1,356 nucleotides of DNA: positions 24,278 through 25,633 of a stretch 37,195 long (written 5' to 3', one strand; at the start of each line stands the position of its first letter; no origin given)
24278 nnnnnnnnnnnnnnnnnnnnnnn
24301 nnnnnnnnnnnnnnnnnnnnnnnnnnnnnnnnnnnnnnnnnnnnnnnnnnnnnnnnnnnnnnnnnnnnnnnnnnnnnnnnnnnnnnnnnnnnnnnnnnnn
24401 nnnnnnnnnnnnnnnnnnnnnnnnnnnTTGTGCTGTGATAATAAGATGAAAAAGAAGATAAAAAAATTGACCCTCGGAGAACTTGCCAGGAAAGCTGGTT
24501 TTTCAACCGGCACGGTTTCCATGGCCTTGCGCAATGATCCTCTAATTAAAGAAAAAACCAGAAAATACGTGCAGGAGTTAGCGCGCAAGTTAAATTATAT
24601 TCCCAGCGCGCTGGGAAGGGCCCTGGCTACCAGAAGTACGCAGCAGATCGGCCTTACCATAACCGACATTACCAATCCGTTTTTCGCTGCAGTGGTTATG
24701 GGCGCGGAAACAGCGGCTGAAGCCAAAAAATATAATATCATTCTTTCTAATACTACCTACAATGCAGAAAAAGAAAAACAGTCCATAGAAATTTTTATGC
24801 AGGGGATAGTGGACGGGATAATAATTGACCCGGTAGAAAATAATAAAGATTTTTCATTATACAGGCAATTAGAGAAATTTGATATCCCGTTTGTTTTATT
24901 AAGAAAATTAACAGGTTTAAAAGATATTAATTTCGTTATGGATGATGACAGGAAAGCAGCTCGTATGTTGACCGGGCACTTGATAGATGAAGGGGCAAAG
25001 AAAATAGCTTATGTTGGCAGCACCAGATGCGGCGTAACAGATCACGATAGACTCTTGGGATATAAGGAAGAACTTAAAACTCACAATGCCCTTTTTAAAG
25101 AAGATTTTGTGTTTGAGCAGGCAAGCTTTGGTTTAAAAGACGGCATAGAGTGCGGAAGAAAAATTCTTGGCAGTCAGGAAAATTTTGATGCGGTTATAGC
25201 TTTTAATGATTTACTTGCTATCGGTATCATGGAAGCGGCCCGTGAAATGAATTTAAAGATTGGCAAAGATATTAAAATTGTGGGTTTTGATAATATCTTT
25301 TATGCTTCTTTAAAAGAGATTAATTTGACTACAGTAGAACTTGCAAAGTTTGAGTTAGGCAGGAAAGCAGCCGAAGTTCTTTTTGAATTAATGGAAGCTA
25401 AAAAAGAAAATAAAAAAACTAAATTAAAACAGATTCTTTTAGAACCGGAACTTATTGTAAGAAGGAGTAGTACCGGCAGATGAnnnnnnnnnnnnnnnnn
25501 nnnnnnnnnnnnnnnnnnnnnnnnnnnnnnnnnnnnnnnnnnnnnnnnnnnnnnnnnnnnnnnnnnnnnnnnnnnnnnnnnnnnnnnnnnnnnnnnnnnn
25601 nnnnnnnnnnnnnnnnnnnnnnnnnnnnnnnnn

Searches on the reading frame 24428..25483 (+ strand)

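Call 6: search_protein_families(library=pfam, proteins=[window:24428-25483:+], max_evalue=0.001)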
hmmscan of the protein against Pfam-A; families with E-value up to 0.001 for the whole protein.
window:24428-25483:+ (351 aa): 4 families
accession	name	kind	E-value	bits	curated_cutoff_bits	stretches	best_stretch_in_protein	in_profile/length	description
PF13377.12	Peripla_BP_3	-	1.8e-28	100.2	26.5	1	183-348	2-167/167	Periplasmic binding protein-like domain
PF00532.27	Peripla_BP_1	-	6.4e-26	91.9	22.2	1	72-329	2-268/281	Periplasmic binding proteins and sugar binding domain of LacI family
PF13407.12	Peripla_BP_4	-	2.5e-17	63.7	35.1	1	74-326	1-258/258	Periplasmic binding protein domain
PF00356.27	LacI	-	5.8e-11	42.5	27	1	15-60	1-46/46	Bacterial regulatory proteins, lacI family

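Call 101: search_protein_families(library=ncbifam, proteins=[window:24428-25483:+], max_evalue=0.00001)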
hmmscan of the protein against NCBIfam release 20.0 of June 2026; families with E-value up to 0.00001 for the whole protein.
window:24428-25483:+ (351 aa): 19 families
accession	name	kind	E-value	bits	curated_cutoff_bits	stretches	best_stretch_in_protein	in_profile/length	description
NF047341.1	lactose_RbsR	equivalog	2.4e-55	188.2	382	1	12-348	1-328/331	ribose utilization transcriptional repressor RbsR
NF007743.0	PRK10423.1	equivalog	1e-54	185.9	531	1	15-347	3-329/330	ribose operon transcriptional repressor RbsR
NF007979.0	PRK10703.1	equivalog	1.8e-54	185.1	501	1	15-348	3-331/341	HTH-type transcriptional repressor PurR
TIGR01481.1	ccpA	equivalog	5.8e-54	183.7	442.35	1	14-349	3-329/330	catabolite control protein A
NF052440.1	TransRegGNTRPSEAE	equivalog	2e-49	168.5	400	1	12-347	4-332/333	HTH-type transcriptional regulator GntR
NF008269.0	PRK11041.1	equivalog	3.4e-49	167.7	436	1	6-348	2-337/342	DNA-binding transcriptional regulator CytR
NF007449.0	PRK10014.1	subfamily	8e-47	159.9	310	1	11-345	4-341/342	Mal regulon transcriptional regulator MalI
NF008002.0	PRK10727.1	equivalog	1.8e-44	152.2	557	1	15-348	3-329/341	HTH-type transcriptional regulator GalR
NF051853.1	TransRegUriRCory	equivalog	3.9e-44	151.1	550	1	15-340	2-321/327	transcriptional regulator UriR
NF007706.0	PRK10401.1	equivalog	1.9e-42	145.8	555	1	14-347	2-328/346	HTH-type transcriptional regulator GalS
NF007075.0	PRK09526.1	subfamily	1e-41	143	340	1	10-348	2-331/358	LacI family DNA-binding transcriptional regulator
NF047913.1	TransRegIdnR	equivalog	1.2e-36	126.7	500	1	11-329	3-316/331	DNA-binding transcriptional regulator IdnR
TIGR02417.1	fruct_sucro_rep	subfamily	4.7e-34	118.1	389.55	1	15-331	1-316/327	D-fructose-responsive transcription factor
NF008452.0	PRK11303.1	equivalog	4e-28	98.6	385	1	14-334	1-317/332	catabolite repressor/activator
NF011563.0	PRK14987.1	equivalog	5.9e-27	94.8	433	1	11-320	3-307/331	gluconate operon transcriptional repressor GntR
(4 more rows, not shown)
